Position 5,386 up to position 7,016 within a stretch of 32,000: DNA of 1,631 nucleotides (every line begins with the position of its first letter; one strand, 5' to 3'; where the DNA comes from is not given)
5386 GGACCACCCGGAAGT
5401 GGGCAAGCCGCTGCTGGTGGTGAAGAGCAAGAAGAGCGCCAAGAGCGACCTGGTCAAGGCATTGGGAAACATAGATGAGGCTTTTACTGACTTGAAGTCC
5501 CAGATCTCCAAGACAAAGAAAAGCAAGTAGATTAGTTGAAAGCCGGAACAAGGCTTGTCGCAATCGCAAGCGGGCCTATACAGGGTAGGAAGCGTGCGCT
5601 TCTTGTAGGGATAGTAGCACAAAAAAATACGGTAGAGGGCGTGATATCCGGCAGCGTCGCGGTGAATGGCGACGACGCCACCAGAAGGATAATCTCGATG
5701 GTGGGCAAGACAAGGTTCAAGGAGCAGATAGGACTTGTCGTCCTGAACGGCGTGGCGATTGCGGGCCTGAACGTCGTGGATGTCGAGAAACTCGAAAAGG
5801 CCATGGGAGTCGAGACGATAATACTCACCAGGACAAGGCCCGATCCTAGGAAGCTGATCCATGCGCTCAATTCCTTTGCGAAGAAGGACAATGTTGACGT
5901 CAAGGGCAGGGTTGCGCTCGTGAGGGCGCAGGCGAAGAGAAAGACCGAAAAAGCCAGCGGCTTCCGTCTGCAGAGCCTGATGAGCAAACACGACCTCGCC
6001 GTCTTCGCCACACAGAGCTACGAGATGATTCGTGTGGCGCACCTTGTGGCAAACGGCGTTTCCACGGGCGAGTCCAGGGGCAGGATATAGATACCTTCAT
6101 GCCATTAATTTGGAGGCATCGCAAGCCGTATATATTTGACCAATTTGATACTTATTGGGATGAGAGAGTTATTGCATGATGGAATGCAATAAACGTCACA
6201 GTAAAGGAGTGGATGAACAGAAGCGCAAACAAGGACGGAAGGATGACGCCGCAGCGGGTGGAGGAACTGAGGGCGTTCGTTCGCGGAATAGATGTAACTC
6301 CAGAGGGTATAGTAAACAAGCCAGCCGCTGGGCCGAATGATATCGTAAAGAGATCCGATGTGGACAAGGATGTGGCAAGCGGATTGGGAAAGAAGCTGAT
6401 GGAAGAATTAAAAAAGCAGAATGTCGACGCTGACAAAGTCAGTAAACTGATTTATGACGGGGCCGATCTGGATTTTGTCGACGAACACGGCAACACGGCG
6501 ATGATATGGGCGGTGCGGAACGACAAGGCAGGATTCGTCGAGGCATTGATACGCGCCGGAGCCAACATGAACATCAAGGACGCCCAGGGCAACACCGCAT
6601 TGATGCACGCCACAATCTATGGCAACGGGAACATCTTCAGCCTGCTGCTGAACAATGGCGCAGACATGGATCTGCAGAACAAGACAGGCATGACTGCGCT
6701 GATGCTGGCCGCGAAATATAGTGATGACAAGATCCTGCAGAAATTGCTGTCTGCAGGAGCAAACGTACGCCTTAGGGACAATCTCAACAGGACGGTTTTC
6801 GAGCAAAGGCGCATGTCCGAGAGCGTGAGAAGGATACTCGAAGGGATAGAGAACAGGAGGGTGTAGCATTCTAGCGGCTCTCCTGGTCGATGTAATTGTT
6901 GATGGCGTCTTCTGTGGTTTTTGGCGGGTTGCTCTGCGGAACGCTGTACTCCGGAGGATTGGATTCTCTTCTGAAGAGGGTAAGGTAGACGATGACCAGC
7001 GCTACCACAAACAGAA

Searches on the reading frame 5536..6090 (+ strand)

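Call 23: search_protein_families(library=pfam, proteins=[window:5536-6090:+], max_evalue=0.001)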
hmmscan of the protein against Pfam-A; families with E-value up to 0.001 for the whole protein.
window:5536-6090:+ (184 aa): 1 family
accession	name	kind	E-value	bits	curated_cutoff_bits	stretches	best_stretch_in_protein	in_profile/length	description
PF01949.23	Endo_dU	-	1.3e-28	100.1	32.7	1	4-175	2-181/182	Endonuclease dU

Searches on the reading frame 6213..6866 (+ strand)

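Call 23: search_protein_families(library=pfam, proteins=[window:6213-6866:+], max_evalue=0.001)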
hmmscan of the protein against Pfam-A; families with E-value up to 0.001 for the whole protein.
window:6213-6866:+ (217 aa): 5 families
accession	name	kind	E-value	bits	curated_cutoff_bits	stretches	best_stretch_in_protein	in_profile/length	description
PF12796.13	Ank_2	-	6.1e-31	107.3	27.3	2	108-189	12-90/90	Ankyrin repeats (3 copies)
PF00023.36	Ank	-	1.1e-22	79.2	21.1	3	159-190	2-33/33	Ankyrin repeat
PF13606.12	Ank_3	-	1.6e-13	49.8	22.3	0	126-151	2-27/30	Ankyrin repeat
PF13857.12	Ank_5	-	2.9e-13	50.3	27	2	145-196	1-53/56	Ankyrin repeats (many copies)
PF13637.12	Ank_4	-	4.2e-13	49.6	22.7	2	109-146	13-50/50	Ankyrin repeats (many copies)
